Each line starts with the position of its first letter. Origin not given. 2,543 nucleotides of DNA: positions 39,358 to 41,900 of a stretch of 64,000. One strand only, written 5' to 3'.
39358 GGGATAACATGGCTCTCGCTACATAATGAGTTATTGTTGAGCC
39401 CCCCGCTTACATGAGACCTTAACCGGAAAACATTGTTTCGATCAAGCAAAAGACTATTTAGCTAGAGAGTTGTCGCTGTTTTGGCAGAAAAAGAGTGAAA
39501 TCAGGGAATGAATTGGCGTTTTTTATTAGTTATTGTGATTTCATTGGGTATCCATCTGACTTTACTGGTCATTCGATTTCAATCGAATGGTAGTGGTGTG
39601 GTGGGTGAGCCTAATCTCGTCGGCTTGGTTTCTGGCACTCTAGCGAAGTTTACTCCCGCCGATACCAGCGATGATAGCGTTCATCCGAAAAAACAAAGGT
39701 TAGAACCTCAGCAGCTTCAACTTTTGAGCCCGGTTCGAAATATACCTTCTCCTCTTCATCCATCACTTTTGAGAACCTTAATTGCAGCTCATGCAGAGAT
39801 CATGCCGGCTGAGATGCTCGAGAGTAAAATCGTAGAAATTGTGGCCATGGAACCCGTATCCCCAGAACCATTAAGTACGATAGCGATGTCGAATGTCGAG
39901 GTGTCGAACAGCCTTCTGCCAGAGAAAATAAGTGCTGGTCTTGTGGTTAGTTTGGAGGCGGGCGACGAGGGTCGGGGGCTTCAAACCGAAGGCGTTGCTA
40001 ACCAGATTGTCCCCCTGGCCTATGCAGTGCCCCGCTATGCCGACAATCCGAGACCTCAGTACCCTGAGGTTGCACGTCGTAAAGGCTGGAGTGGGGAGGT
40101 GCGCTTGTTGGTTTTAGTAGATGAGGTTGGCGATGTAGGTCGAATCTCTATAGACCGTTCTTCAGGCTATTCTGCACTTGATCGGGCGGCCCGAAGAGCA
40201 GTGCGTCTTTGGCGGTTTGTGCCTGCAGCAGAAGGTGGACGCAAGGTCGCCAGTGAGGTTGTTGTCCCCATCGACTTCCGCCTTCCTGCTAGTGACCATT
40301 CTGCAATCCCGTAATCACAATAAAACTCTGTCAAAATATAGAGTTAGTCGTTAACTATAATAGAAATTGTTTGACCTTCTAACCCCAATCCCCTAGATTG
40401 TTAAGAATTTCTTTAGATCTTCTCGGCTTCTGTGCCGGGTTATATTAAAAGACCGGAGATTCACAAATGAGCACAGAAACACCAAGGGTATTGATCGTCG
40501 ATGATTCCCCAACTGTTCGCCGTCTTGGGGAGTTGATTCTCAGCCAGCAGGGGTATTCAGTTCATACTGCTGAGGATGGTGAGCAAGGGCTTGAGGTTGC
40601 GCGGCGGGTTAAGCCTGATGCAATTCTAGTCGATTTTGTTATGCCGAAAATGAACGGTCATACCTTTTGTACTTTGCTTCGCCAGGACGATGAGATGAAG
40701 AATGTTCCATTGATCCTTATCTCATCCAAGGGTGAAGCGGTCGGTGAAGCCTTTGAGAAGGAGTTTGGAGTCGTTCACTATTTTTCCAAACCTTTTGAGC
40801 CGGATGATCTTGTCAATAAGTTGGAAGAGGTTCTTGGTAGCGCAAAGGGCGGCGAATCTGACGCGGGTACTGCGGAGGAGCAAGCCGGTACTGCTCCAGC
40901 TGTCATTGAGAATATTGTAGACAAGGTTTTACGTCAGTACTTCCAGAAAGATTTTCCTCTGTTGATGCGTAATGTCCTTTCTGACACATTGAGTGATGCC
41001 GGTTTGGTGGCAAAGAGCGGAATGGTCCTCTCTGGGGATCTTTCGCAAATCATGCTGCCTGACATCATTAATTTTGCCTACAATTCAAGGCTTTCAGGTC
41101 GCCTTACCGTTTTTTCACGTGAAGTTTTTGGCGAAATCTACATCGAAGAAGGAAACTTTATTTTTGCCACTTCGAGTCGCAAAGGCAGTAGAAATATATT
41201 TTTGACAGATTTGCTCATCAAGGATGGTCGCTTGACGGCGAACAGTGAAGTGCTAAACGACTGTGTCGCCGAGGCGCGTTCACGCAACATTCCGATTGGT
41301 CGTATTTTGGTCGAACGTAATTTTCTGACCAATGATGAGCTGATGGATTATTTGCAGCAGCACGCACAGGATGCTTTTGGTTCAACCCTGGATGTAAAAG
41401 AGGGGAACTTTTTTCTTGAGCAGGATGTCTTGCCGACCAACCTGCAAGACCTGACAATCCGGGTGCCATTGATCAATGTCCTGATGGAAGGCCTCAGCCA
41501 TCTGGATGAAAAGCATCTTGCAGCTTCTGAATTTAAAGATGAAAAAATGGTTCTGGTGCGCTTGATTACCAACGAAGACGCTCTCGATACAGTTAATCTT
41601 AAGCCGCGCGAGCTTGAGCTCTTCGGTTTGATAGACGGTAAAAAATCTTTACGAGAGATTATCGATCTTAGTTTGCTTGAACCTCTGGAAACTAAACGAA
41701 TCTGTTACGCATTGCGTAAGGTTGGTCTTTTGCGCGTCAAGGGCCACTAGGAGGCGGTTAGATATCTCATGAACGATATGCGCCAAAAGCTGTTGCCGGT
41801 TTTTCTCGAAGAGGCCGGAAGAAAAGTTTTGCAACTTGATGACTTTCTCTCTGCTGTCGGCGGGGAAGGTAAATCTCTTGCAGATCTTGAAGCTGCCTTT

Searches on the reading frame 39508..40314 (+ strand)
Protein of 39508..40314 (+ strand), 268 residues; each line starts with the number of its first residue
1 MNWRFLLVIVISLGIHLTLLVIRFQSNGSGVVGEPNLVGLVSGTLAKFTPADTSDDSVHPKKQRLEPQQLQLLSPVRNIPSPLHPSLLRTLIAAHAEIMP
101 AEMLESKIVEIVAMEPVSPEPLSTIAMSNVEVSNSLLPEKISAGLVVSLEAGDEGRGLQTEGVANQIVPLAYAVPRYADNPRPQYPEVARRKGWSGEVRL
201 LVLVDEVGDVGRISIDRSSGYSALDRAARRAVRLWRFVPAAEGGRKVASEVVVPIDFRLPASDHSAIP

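Call 37: search_protein_families(library=ncbifam, proteins=[window:39508-40314:+], max_evalue=1e-10)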
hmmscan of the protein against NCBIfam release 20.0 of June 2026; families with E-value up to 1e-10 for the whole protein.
window:39508-40314:+ (268 aa): 2 families
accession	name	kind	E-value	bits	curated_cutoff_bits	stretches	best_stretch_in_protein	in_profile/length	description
TIGR01352.1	tonB_Cterm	subfamily_domain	1.5e-22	79.7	27.1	1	183-259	1-75/76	TonB family protein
NF038079.1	TonB_sider_MxcH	equivalog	2.7e-13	48.9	925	1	175-263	2-89/792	TonB-dependent siderophore myxochelin receptor MxcH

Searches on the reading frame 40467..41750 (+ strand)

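Call 37: search_protein_families(library=ncbifam, proteins=[window:40467-41750:+], max_evalue=1e-10)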
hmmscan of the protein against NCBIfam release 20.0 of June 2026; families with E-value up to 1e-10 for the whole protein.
window:40467-41750:+ (427 aa): 46 families (the best 25 are shown)
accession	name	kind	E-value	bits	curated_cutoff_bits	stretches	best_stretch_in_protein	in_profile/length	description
NF045944.1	ResRegRpaBCyano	equivalog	2.5e-23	82.7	330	1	9-167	1-154/229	response regulator transcription factor RpaB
NF041733.1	resp_reg_CseB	equivalog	4.6e-21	75.2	350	1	7-140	2-132/228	two-component system response regulator CseB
TIGR02154.1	PhoB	equivalog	5.9e-21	74.8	296.2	1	5-130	2-127/226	phosphate regulon transcriptional regulator PhoB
NF007005.1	PRK09468.1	equivalog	1.6e-20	73.6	331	1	4-131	2-127/237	osmolarity response regulator transcription factor OmpR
NF045717.1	DVU0259_DivK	exception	3.4e-20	72.4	160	1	7-124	4-117/117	DVU0259 family response regulator domain-containing protein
NF040689.1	MtrAB_MtrA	equivalog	4.5e-19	68.7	300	1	8-125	1-115/219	MtrAB system response regulator MtrA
NF007135.0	PRK09581.1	equivalog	2.4e-18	66.2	474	1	5-117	2-114/457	PleD family two-component system response regulator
NF040534.1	resp_reg_YycF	equivalog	2.7e-17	62.8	340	1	7-126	2-118/231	response regulator YycF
NF007982.1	PRK10710.1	equivalog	3.2e-16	59.6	380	1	3-127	5-126/235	envelope stress response regulator BaeR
NF008469.0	PRK11361.1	equivalog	1.9e-15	56.5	714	1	5-115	4-112/461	acetoacetate metabolism transcriptional regulator AtoC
NF011695.0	PRK15115.1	equivalog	2.9e-15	56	763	1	2-132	3-131/445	two-component system response regulator GlrR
NF008296.0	PRK11083.1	equivalog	5.6e-15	55.4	273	1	5-128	3-123/228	two-component system response regulator CreB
NF053854.1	RespRegPhoBBctds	equivalog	7.4e-15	54.9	270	1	8-130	1-122/225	two-component system response regulator PhoB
NF007935.0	PRK10651.1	equivalog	9.4e-15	54.4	250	1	3-122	4-123/216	two-component system response regulator NarL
NF045901.1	HisKinLetSLeg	equivalog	1.1e-14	53.4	1650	1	3-128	669-794/906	two-component system sensor histidine kinase LetS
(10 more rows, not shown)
